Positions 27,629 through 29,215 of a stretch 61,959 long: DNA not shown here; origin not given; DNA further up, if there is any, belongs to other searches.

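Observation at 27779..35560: Putative gamma-glutamylation-dependent amine catabolic cluster that couples a P450 to a homoprotocatechuate-type meta-cleavage set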

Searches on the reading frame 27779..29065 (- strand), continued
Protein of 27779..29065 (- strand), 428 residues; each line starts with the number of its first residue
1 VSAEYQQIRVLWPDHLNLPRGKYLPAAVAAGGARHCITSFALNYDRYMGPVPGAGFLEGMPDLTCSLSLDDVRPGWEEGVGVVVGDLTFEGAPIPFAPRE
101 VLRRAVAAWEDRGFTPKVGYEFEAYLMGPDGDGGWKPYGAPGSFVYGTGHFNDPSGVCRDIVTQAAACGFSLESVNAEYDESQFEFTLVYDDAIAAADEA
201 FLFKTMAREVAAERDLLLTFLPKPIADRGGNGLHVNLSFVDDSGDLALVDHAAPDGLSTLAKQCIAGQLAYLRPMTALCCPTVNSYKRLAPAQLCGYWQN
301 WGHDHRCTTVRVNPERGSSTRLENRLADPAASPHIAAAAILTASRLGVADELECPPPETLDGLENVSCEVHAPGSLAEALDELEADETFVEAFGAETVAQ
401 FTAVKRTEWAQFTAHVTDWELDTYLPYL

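Call 62: get_annotated_region(hit=H11, flank=8000)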
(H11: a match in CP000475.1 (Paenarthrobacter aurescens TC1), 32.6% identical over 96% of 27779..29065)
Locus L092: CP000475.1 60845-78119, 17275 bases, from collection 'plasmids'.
description: Paenarthrobacter aurescens TC1 plasmid pTC1, complete sequence
organism: Paenarthrobacter aurescens TC1 (NCBI taxid 290340)
taxonomy: Bacteria; Actinomycetota; Actinomycetes; Micrococcales; Micrococcaceae; Paenarthrobacter; Paenarthrobacter aurescens; Paenarthrobacter aurescens TC1
host: -; source: -; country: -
typing (MOB-suite, as given by PLSDB): conjugative; replicon rep_cluster_1783; relaxase MOBF,MOBF; mating-pair formation MPF_T
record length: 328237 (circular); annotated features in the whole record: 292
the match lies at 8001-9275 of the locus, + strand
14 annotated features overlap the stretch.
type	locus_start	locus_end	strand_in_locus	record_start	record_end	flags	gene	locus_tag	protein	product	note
CDS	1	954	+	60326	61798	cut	maoB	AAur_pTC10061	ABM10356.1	phenylacetaldehyde dehydrogenase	-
CDS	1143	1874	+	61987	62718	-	-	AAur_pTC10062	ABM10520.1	putative glutamine amidotransferase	-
CDS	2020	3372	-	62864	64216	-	-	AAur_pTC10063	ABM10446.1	Aldehyde dehydrogenase (NAD) family protein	-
CDS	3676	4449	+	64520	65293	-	-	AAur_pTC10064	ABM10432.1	oxidoreductase, short chain dehydrogenase/reductase family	-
CDS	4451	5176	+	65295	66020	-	-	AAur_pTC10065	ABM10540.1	putative glutamine amidotransferase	-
CDS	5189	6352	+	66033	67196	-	-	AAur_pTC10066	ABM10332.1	putative Cytochrome P450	-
CDS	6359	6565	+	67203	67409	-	-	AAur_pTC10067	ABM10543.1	Ferredoxin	-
CDS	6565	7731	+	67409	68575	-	-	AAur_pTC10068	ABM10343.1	putative ferredoxin reductase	-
CDS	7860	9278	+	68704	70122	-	ipuC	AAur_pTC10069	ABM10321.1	gamma-glutamylisopropylamide synthetase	-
CDS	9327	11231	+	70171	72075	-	-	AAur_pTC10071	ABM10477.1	GAF domain protein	-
CDS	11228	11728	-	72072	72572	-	-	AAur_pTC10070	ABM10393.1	putative Transcriptional regulator, AsnC family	-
CDS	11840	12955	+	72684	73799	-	ald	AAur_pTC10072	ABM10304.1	alanine dehydrogenase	-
CDS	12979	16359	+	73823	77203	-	pyc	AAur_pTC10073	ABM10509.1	Pyruvate carboxylase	-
CDS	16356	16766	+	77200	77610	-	-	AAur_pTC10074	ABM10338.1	putative transcription factor WhiB family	-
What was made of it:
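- Closest known: Isopropylamine. Same: On pTC1 the hydrolase gene immediately precedes the P450, as it does in the window (call 62).
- In the pTC1 ipu-type cluster a GATase/C26 gene immediately precedes the P450, as it does here (call 62).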

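Call 66: search_protein_families(library=pfam, proteins=[L030:37-1632:+, L030:1750-3225:+, L030:3512-4939:+, L030:9234-10340:+, L022:8318-9901:+, L022:7067-8302:+, L022:12538-13320:-, L022:19438-21093:-, L018:8624-9925:+, L018:15430-16854:+])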
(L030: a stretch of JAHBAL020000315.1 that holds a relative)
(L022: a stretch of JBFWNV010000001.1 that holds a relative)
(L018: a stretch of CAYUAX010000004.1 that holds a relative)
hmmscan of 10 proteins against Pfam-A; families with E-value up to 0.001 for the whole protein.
L030:37-1632:+ (531 aa): 1 family
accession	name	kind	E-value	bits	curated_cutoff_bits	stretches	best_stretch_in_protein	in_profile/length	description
PF00496.27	SBP_bac_5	-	5.8e-71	240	32.4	1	46-436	11-360/368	Bacterial extracellular solute-binding proteins, family 5 Middle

L030:1750-3225:+ (491 aa): 2 families
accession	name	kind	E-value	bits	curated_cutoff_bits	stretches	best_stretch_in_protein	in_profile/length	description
PF00171.27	Aldedh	-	5.9e-157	523.3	23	1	30-483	7-461/461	Aldehyde dehydrogenase family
PF07368.16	DUF1487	-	6.2e-05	23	23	0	267-316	8-56/215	Protein of unknown function (DUF1487)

L030:3512-4939:+ (475 aa): 2 families
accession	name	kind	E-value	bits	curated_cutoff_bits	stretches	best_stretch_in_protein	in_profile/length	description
PF13520.12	AA_permease_2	-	4.3e-37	128.5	27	1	15-441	1-420/427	Amino acid permease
PF00324.27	AA_permease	-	4e-30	105.4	24.6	1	21-452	7-448/470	Amino acid permease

L030:9234-10340:+ (368 aa): 1 family
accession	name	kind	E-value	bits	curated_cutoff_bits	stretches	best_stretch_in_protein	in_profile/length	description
PF00144.29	Beta-lactamase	-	4.5e-56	190.8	27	1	15-350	2-320/329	Beta-lactamase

L022:8318-9901:+ (527 aa): 1 family
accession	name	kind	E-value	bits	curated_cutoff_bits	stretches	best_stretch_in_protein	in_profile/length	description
PF00041.27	fn3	-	6.8e-08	33.1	25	0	354-434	2-83/84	Fibronectin type III domain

L022:7067-8302:+ (411 aa): 1 family
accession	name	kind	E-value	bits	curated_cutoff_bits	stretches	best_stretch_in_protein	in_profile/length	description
PF10503.15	Esterase_PHB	-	3e-07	30.3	23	1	156-283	14-136/219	Esterase PHB depolymerase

L022:12538-13320:- (260 aa): 0 families

L022:19438-21093:- (551 aa): 3 families
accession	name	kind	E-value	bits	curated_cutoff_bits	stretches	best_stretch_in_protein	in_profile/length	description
PF01011.28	PQQ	-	1.9e-85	288.2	26.7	2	41-348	1-338/595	Glucose/ethanol/alcohol dehydrogenase, beta-propeller domain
PF13360.13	PQQ_2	-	3.3e-28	99.4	27.6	2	74-214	58-194/233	Outer membrane protein assembly factor BamB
PF13570.13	Beta-prop_ACSF4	-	2.2e-14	54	133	2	457-541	70-155/329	Beta-alanine-activating enzyme, beta-propeller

L018:8624-9925:+ (433 aa): 1 family
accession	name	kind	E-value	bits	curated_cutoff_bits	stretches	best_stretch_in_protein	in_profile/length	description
PF10503.15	Esterase_PHB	-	6.3e-08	32.6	23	1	178-305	14-136/219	Esterase PHB depolymerase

L018:15430-16854:+ (474 aa): 2 families
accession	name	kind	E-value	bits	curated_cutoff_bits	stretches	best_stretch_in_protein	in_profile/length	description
PF00324.27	AA_permease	-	5.4e-24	85.1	24.6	1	67-404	2-369/470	Amino acid permease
PF13520.12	AA_permease_2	-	8.5e-22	78.1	27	1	68-463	9-422/427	Amino acid permease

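Call 85: search_protein_families(library=ncbifam, proteins=[L003:11313-12506:+, L007:11370-12521:+, L076:13413-14921:+, L030:3512-4939:+], max_evalue=1e-8)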
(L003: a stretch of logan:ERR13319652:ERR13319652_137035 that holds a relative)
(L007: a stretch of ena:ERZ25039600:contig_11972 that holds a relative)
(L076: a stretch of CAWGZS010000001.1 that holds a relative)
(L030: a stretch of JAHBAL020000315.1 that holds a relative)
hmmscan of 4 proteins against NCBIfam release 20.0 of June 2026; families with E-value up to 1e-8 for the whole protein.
L003:11313-12506:+ (397 aa): 6 families
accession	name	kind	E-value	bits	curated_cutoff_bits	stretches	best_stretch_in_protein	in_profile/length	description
TIGR04538.1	P450_cycloAA_1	subfamily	3.5e-41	141.3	500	1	10-393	5-393/395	cytochrome P450, cyclodipeptide synthase-associated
TIGR04515.1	P450_rel_GT_act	subfamily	3.3e-26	92.5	343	1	5-369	22-362/386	P450-derived glycosyltransferase activator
NF041802.1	P450_SolI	exception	6.2e-22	77.6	850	1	73-374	109-403/424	solanimycin biosynthesis cytochrome P450 SolI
NF045816.1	PentlenlactSyn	equivalog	1.6e-20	73.2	700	1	19-372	18-372/396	pentalenolactone synthase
NF041177.1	Cyp119_Thmprot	equivalog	4.1e-19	68.6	680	1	106-378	99-352/368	cytochrome P450 Cyp119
TIGR04458.1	CYP450_TxtE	equivalog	8.7e-17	60.8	500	1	252-390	260-398/403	4-nitrotryptophan synthase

L007:11370-12521:+ (383 aa): 6 families
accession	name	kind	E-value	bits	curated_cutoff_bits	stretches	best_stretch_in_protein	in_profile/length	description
TIGR04538.1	P450_cycloAA_1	subfamily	2.9e-37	128.4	500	1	7-379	7-393/395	cytochrome P450, cyclodipeptide synthase-associated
TIGR04515.1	P450_rel_GT_act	subfamily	1.9e-28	100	343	1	4-356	26-363/386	P450-derived glycosyltransferase activator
NF041802.1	P450_SolI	exception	1.8e-24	86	850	1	68-357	109-400/424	solanimycin biosynthesis cytochrome P450 SolI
NF045816.1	PentlenlactSyn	equivalog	3.1e-24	85.4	700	1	13-358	17-372/396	pentalenolactone synthase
TIGR04458.1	CYP450_TxtE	equivalog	5e-23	81.4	500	1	238-379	260-401/403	4-nitrotryptophan synthase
NF041177.1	Cyp119_Thmprot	equivalog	4.2e-18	65.3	680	1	67-349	67-337/368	cytochrome P450 Cyp119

L076:13413-14921:+ (502 aa): 8 families
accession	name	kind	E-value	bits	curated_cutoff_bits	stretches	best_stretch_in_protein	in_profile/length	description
TIGR00909.1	2A0306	subfamily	5.2e-18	65.2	556.8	1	53-381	27-348/429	amino acid transporter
NF008245.0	PRK11021.1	equivalog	2.6e-15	56.4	284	1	62-379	36-335/419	L-methionine/branched-chain amino acid transporter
NF053761.1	BrChAATpBcaP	equivalog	2.9e-15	56.3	690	1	53-474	44-446/460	branched-chain amino acid transporter BcaP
TIGR00907.1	2A0304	subfamily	2.4e-14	53.1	598.3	1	62-386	44-381/482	amino acid permease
TIGR00908.1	2A0305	equivalog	2.6e-13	49.7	381.75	1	70-475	45-421/442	ethanolamine permease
TIGR00913.1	2A0310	subfamily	6.1e-13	48.3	578.7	1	50-429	21-397/480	amino acid permease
TIGR01773.1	GABAperm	equivalog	1.2e-10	40.8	678.1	1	50-422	31-385/452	GABA permease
TIGR00911.1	2A0308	subfamily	2.6e-10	39.4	701.8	1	19-477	41-468/505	L-type amino acid transporter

L030:3512-4939:+ (475 aa): 14 families
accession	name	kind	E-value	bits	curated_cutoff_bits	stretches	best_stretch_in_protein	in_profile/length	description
TIGR00909.1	2A0306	subfamily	2e-32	112.7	556.8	1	17-446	7-425/429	amino acid transporter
TIGR00908.1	2A0305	equivalog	4.9e-25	88.3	381.75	1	19-443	13-423/442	ethanolamine permease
NF053761.1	BrChAATpBcaP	equivalog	1.5e-19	70.4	690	1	23-420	32-427/460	branched-chain amino acid transporter BcaP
NF008466.1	PRK11357.1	equivalog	5.8e-18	65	800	1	13-415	8-402/446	fructoselysine/psicoselysine transporter FrlA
TIGR00911.1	2A0308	subfamily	8e-18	64.2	701.8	1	26-450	65-475/505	L-type amino acid transporter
NF007594.0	PRK10238.1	equivalog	6.3e-14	51.7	848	1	20-444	23-441/456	aromatic amino acid transporter AroP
NF008272.0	PRK11049.1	equivalog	2.9e-13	49.6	732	1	78-422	86-430/470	D-serine/D-alanine/glycine transporter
NF008245.0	PRK11021.1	equivalog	3.6e-13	49.3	284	1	50-392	45-370/419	L-methionine/branched-chain amino acid transporter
TIGR00913.1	2A0310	subfamily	8.9e-13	47.8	578.7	1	24-455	13-461/480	amino acid permease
NF007876.0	PRK10580.1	equivalog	3.4e-12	46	736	1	32-448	28-445/457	proline-specific permease ProY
NF040513.1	antiport_TyrP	equivalog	5.9e-12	45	630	1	21-456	7-457/465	tyrosine-tyramine antiporter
NF007929.0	PRK10644.1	equivalog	9.8e-12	44.3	574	1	26-391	21-378/445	arginine/agmatine antiporter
TIGR01773.1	GABAperm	equivalog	1.4e-11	43.9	678.1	1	1-415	1-414/452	GABA permease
TIGR00906.1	2A0303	subfamily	1.6e-10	40.1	681.7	1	207-391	257-429/602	cationic amino acid transport permease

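Call 86: search_protein_families(library=ncbifam, proteins=[L088:13287-14744:+, L088:17357-18781:+, L088:9676-10533:-, L088:16459-17349:+, L089:9755-10513:-], max_evalue=1e-30)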
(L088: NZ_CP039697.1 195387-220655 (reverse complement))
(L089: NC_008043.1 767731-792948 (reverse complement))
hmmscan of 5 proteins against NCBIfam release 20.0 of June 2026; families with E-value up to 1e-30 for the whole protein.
L088:13287-14744:+ (485 aa): 36 families (the best 25 are shown)
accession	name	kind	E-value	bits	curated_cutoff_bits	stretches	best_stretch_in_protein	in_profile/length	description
TIGR02299.1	HpaE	equivalog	1.5e-143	479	638.35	1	15-480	2-476/488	5-carboxymethyl-2-hydroxymuconate semialdehyde dehydrogenase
TIGR01804.1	BADH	equivalog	1.9e-118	395.9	668.6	1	17-476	1-467/467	betaine-aldehyde dehydrogenase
TIGR03216.1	OH_muco_semi_DH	equivalog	3.9e-117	391.8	693.25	1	16-479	3-478/481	2-hydroxymuconic semialdehyde dehydrogenase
NF009725.0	PRK13252.1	equivalog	8e-110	367.5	593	1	15-480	8-479/488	betaine-aldehyde dehydrogenase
NF045736.1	PaDhStyDRhodo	equivalog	1.7e-106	356.7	800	1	15-468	4-465/479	phenylacetaldehyde dehydrogenase StyD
NF010000.0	PRK13473.1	subfamily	2.7e-106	356.1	615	1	38-471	27-463/475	aminobutyraldehyde dehydrogenase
NF007352.0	PRK09847.1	equivalog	2.9e-103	346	850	1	16-480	22-491/495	aldehyde dehydrogenase PuuC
NF045735.1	PaDhStyDPseudo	equivalog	4.3e-98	329.1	850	1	38-479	28-480/483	phenylacetaldehyde dehydrogenase StyD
TIGR01780.1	SSADH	subfamily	5.1e-95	319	646.35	1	40-471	9-443/448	succinate-semialdehyde dehydrogenase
NF050026.1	AcaldDHExaC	equivalog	1.2e-94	317.7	900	1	15-478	17-491/503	acetaldehyde dehydrogenase ExaC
NF006916.0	PRK09407.1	equivalog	9.1e-94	314.9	521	1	25-477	32-489/526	succinic semialdehyde dehydrogenase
NF008415.0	PRK11241.1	equivalog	4.4e-85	286.2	828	1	27-478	26-478/482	NADP-dependent succinate-semialdehyde dehydrogenase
NF052305.1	DioxValDhHalo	equivalog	6.1e-83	279.3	750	1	16-478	7-479/483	2,5-dioxovalerate dehydrogenase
NF040648.1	lactal_redase_Meth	equivalog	5.3e-79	266.4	650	1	17-479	2-461/463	lactaldehyde dehydrogenase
NF007497.0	PRK10090.1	equivalog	5.8e-79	266.1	500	1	37-470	31-467/480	aldehyde dehydrogenase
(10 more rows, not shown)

L088:17357-18781:+ (474 aa): 38 families (the best 25 are shown)
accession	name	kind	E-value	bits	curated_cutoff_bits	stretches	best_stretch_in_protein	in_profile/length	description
TIGR04284.1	aldehy_Rv0768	hypoth_equivalog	2.5e-119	399.4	775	1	6-469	2-476/480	aldehyde dehydrogenase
TIGR02299.1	HpaE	equivalog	5.5e-118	394.6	638.35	1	7-469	3-474/488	5-carboxymethyl-2-hydroxymuconate semialdehyde dehydrogenase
TIGR01804.1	BADH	equivalog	2.2e-116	389.1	668.6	1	8-467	1-467/467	betaine-aldehyde dehydrogenase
NF010000.0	PRK13473.1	subfamily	9.9e-113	377.3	615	1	5-469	3-470/475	aminobutyraldehyde dehydrogenase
TIGR03216.1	OH_muco_semi_DH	equivalog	1e-106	357.5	693.25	1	6-469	2-477/481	2-hydroxymuconic semialdehyde dehydrogenase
NF009725.0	PRK13252.1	equivalog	1.2e-106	357.1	593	1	4-470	6-478/488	betaine-aldehyde dehydrogenase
NF045736.1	PaDhStyDRhodo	equivalog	6.4e-106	354.7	800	1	4-468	2-474/479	phenylacetaldehyde dehydrogenase StyD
NF007497.0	PRK10090.1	equivalog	3.6e-100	336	500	1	4-470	6-476/480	aldehyde dehydrogenase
TIGR01780.1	SSADH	subfamily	6.7e-100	335.1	646.35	1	24-467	1-448/448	succinate-semialdehyde dehydrogenase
NF052305.1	DioxValDhHalo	equivalog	6e-98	328.8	750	1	1-470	1-480/483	2,5-dioxovalerate dehydrogenase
NF006916.0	PRK09407.1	equivalog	5e-97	325.7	521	1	18-469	32-490/526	succinic semialdehyde dehydrogenase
NF045735.1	PaDhStyDPseudo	equivalog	1.5e-96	324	850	1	6-469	4-479/483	phenylacetaldehyde dehydrogenase StyD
NF042993.1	AlphKGSA_gudD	equivalog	2.2e-95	320.2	770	1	4-470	3-479/481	alpha-ketoglutaric semialdehyde dehydrogenase GucD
NF007352.0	PRK09847.1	equivalog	8.9e-89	298.2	850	1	4-470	19-490/495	aldehyde dehydrogenase PuuC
NF040648.1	lactal_redase_Meth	equivalog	1e-84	285.3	650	1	8-469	2-460/463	lactaldehyde dehydrogenase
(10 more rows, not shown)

L088:9676-10533:- (285 aa): 1 family
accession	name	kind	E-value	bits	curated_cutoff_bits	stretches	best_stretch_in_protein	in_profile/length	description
TIGR02298.1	HpaD_Fe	equivalog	1.1e-37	130.1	315.95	1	1-282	3-282/284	3,4-dihydroxyphenylacetate 2,3-dioxygenase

L088:16459-17349:+ (296 aa): 5 families
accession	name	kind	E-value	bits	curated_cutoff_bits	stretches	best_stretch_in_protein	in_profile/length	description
NF009399.0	PRK12764.1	equivalog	6.2e-68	230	444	1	42-270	18-253/501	fumarylacetoacetate hydrolase family protein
TIGR02303.1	HpaG-C-term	equivalog_domain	8.1e-60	202.3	276.4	1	17-243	14-243/245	4-hydroxyphenylacetate degradation bifunctional isomerase/decarboxylase, C-terminal subunit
NF011750.0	PRK15203.1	equivalog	5.4e-49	167.1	811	1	7-244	190-424/429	4-hydroxyphenylacetate degradation bifunctional isomerase/decarboxylase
TIGR02305.1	HpaG-N-term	equivalog_domain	1e-33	116.6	228.65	1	48-242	3-205/205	4-hydroxyphenylacetate degradation bifunctional isomerase/decarboxylase, N-terminal subunit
NF053535.1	DhyDRhmHlse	equivalog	2.8e-32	112.1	500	1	41-242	66-278/284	2,4-didehydro-3-deoxy-L-rhamnonate hydrolase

L089:9755-10513:- (252 aa): 1 family
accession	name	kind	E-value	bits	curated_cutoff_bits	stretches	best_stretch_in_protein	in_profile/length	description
NF004212.0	PRK05665.1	equivalog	9.4e-38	130.3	309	1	7-240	2-236/241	amidotransferase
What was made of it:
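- Tried and rejected: Both Novosphingobium ALDHs hit many ALDH models at similar, sub-threshold scores (call 86), so this was uninformative.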

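Call 89: get_annotated_region(hit=H7, flank=9000)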
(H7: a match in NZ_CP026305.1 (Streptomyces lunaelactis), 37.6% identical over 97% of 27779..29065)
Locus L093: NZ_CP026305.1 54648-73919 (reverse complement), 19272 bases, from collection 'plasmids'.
description: Streptomyces lunaelactis strain MM109 plasmid pSLUN1, complete sequence
organism: Streptomyces lunaelactis (NCBI taxid 1535768)
taxonomy: Bacteria; Actinomycetota; Actinomycetes; Kitasatosporales; Streptomycetaceae; Streptomyces; Streptomyces lunaelactis
host: -; source: culture isolate,cave; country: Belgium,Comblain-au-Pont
typing (MOB-suite, as given by PLSDB): non-mobilizable
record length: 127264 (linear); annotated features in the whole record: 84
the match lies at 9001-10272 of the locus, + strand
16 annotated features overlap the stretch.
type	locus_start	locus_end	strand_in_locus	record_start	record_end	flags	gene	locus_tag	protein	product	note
CDS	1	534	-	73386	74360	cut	-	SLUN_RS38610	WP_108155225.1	catechol 1,2-dioxygenase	-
CDS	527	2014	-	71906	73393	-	-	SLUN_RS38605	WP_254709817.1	aldehyde dehydrogenase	-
CDS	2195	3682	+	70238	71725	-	-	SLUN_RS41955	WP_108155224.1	aldehyde dehydrogenase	-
CDS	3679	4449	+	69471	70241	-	-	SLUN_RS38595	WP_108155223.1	gamma-glutamyl-gamma-aminobutyrate hydrolase family protein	-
CDS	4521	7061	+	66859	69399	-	-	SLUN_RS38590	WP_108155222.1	SpoIIE family protein phosphatase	-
CDS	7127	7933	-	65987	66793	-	-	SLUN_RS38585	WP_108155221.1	acetoacetate decarboxylase family protein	-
CDS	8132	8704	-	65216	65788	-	-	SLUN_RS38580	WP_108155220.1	MarR family transcriptional regulator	GO:0006355 - regulation of DNA-templated transcription [Evidence IEA]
CDS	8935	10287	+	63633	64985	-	-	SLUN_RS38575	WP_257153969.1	glutamine synthetase family protein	GO:0006542 - glutamine biosynthetic process [Evidence IEA]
CDS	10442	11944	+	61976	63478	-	-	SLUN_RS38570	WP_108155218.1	amino acid permease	GO:0006865 - amino acid transport [Evidence IEA]; GO:0055085 - transmembrane transport [Evidence IEA]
CDS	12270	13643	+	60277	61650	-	-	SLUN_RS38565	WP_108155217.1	M14 family zinc carboxypeptidase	GO:0006508 - proteolysis [Evidence IEA]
CDS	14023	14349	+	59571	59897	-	-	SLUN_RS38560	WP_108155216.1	ArsR family transcriptional regulator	-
CDS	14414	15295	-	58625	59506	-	-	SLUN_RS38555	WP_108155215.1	class I SAM-dependent methyltransferase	-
CDS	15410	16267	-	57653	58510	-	-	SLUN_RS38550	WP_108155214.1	bacterial transcriptional activator domain-containing protein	-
CDS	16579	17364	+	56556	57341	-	fabG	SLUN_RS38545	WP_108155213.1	3-oxoacyl-ACP reductase FabG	-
CDS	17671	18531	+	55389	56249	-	-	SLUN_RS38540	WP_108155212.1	DUF4097 family beta strand repeat-containing protein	-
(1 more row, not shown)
